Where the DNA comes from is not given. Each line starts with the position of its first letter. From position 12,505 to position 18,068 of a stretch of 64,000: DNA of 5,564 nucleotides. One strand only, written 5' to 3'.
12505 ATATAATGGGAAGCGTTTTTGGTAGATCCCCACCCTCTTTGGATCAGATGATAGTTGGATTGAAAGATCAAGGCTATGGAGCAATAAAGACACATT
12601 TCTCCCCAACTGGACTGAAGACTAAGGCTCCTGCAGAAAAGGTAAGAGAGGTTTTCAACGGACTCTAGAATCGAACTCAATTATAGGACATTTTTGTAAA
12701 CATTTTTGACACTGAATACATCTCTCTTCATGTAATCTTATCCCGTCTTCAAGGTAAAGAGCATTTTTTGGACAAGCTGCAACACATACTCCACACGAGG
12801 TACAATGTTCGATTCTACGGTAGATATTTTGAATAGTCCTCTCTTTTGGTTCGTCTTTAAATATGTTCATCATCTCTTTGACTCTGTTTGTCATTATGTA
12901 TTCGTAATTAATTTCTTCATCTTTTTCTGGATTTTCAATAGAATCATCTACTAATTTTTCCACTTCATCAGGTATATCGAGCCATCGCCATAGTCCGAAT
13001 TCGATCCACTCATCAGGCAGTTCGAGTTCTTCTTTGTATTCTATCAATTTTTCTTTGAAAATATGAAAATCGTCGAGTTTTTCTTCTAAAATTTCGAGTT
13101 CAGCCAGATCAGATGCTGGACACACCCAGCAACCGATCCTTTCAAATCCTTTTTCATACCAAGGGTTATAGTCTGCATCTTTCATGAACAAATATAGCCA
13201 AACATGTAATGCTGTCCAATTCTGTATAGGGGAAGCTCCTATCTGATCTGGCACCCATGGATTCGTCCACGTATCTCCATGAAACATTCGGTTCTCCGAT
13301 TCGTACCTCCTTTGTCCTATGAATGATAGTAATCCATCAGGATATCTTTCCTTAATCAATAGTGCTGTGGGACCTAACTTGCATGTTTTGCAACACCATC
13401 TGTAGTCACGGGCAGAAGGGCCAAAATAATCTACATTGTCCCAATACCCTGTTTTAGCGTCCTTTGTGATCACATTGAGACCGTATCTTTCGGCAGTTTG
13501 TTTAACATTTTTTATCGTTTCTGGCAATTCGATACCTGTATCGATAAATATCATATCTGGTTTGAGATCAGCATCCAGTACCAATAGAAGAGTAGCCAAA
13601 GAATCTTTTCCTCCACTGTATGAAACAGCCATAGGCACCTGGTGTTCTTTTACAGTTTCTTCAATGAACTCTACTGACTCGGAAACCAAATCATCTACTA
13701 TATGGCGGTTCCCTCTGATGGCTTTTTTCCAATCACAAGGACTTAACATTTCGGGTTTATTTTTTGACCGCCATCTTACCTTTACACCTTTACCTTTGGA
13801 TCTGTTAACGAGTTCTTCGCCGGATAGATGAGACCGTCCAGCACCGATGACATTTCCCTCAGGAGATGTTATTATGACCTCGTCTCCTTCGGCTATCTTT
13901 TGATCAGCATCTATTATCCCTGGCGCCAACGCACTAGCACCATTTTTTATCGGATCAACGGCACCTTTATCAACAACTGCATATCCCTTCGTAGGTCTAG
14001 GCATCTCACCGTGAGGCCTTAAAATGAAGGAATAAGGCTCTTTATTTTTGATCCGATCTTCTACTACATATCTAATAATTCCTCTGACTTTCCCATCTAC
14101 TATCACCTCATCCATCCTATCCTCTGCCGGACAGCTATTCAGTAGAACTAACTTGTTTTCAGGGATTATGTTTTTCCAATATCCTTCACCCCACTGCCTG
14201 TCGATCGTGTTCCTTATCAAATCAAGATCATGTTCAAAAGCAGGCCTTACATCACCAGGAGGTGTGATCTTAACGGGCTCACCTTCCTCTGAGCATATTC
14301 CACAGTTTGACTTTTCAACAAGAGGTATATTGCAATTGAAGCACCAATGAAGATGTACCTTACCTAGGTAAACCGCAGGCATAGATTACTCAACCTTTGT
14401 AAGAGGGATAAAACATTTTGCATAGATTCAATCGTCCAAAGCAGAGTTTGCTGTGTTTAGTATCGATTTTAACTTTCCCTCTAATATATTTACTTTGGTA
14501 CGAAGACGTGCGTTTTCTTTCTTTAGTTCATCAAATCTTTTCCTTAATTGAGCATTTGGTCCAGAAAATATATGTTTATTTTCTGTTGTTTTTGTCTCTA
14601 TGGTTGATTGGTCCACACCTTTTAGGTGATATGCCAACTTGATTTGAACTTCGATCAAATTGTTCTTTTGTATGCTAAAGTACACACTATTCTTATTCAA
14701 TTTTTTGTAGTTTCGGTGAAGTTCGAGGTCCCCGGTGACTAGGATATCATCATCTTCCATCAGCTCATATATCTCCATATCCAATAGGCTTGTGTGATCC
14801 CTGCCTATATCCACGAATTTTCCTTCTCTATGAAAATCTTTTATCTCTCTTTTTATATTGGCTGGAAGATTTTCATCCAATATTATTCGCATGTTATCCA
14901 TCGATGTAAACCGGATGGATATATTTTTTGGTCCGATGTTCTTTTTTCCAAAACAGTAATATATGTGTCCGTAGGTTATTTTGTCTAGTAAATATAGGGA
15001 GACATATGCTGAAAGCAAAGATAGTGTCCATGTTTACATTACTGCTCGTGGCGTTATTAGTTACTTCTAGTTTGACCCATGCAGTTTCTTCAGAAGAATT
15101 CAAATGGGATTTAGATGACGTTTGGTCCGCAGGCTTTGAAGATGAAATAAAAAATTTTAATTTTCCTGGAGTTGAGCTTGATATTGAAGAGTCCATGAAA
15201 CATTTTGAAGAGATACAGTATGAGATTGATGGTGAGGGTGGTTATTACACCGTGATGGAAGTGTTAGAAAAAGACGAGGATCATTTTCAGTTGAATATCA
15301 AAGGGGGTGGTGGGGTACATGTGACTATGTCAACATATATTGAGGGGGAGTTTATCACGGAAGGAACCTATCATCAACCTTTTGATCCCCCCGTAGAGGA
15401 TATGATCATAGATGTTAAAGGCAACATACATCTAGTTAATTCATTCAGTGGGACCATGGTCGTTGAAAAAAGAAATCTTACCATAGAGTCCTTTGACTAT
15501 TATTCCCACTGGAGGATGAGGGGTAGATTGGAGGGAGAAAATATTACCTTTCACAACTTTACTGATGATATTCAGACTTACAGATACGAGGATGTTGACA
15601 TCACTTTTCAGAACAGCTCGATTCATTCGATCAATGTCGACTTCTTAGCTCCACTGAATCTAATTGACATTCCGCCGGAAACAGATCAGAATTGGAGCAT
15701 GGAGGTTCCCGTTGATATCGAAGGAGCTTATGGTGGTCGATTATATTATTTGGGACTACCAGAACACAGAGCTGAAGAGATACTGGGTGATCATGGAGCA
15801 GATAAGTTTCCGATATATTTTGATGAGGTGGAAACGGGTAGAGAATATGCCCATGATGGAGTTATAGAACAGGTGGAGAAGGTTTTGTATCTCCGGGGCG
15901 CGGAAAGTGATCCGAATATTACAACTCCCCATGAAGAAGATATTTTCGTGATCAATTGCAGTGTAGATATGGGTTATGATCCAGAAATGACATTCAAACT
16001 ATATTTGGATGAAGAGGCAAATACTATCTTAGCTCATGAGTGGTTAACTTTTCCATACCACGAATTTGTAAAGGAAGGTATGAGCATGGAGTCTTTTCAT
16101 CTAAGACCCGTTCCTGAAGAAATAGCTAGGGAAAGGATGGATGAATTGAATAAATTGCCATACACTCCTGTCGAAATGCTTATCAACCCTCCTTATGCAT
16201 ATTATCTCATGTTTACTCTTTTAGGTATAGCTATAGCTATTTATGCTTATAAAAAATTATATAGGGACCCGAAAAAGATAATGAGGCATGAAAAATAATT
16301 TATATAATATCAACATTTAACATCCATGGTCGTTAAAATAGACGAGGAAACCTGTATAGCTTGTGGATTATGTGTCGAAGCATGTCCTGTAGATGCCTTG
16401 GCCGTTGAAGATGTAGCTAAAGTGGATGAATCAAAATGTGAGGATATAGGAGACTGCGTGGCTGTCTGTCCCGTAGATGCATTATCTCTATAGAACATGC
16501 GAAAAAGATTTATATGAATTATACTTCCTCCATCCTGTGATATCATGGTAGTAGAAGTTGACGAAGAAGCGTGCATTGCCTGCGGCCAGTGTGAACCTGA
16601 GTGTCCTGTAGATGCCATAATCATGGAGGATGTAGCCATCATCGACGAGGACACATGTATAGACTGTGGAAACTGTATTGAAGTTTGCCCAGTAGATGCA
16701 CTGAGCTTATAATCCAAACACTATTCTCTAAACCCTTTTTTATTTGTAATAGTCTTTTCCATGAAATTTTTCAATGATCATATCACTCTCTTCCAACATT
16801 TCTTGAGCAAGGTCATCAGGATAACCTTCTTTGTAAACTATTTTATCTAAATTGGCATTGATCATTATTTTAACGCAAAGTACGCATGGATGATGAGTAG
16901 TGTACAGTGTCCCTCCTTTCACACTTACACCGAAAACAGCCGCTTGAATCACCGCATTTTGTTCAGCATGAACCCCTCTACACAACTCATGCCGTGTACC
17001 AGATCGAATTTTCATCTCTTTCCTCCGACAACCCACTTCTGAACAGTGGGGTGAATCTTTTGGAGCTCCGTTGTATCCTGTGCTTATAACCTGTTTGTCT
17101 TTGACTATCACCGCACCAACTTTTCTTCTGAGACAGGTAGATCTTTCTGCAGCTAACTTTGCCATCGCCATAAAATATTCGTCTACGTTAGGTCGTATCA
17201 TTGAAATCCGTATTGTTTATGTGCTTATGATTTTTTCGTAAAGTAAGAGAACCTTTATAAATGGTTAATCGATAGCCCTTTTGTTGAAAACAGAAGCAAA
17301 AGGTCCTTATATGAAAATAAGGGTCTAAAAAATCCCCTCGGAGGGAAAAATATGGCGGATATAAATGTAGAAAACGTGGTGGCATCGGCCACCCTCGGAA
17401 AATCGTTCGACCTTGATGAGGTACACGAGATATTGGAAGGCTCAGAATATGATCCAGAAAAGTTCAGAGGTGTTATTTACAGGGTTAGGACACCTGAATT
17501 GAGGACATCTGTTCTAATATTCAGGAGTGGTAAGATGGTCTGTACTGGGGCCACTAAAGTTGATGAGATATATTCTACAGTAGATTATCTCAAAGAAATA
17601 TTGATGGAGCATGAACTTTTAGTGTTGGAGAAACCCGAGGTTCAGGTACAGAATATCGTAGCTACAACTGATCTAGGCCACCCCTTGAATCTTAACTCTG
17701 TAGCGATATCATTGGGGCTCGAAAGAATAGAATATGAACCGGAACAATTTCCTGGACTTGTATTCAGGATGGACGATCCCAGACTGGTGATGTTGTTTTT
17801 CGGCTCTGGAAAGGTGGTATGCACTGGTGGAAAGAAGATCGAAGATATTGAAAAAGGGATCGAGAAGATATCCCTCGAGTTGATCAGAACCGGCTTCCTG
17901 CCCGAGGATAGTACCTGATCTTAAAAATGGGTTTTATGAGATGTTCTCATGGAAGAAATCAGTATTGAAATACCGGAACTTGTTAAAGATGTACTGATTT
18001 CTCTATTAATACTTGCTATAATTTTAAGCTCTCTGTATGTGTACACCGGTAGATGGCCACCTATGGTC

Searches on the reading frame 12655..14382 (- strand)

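Call 72: search_protein_families(library=pfam, proteins=[window:12655-14382:-], max_evalue=0.00001)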
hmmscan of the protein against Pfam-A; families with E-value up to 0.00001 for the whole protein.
window:12655-14382:- (575 aa): 6 families
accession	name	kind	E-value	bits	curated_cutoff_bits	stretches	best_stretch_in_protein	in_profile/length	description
PF01507.26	PAPS_reduct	-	8.3e-42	143.6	22.5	1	251-423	2-174/175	Phosphoadenosine phosphosulfate reductase domain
PF01472.26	PUA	-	3.3e-19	69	24.8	1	134-203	2-71/74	PUA domain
PF12838.12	Fer4_7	-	4.9e-07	30.5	27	1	526-566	1-49/52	4Fe-4S dicluster domain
PF13187.11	Fer4_9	-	7.9e-07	29.5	27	0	526-566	1-48/52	4Fe-4S dicluster domain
PF00037.32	Fer4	-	3.1e-06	27.2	21.1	0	525-543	6-24/24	4Fe-4S binding domain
PF13237.11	Fer4_10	-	5e-06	26.8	25.5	1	522-566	4-53/53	4Fe-4S dicluster domain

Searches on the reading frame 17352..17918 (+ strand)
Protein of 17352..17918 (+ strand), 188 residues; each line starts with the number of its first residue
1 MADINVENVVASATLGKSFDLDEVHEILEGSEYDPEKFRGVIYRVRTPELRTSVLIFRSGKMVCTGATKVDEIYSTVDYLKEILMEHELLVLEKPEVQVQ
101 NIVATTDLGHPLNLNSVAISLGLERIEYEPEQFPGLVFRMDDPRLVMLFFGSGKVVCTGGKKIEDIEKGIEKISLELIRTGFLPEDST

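Call 3: search_protein_families(library=pfam, proteins=[window:17352-17918:+])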
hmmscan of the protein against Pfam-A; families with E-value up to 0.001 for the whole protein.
window:17352-17918:+ (188 aa): 1 family
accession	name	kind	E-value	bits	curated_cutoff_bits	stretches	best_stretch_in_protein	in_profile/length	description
PF00352.27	TBP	-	8e-55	183.1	22.9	2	97-174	2-79/85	Transcription factor TFIID (or TATA-binding protein, TBP)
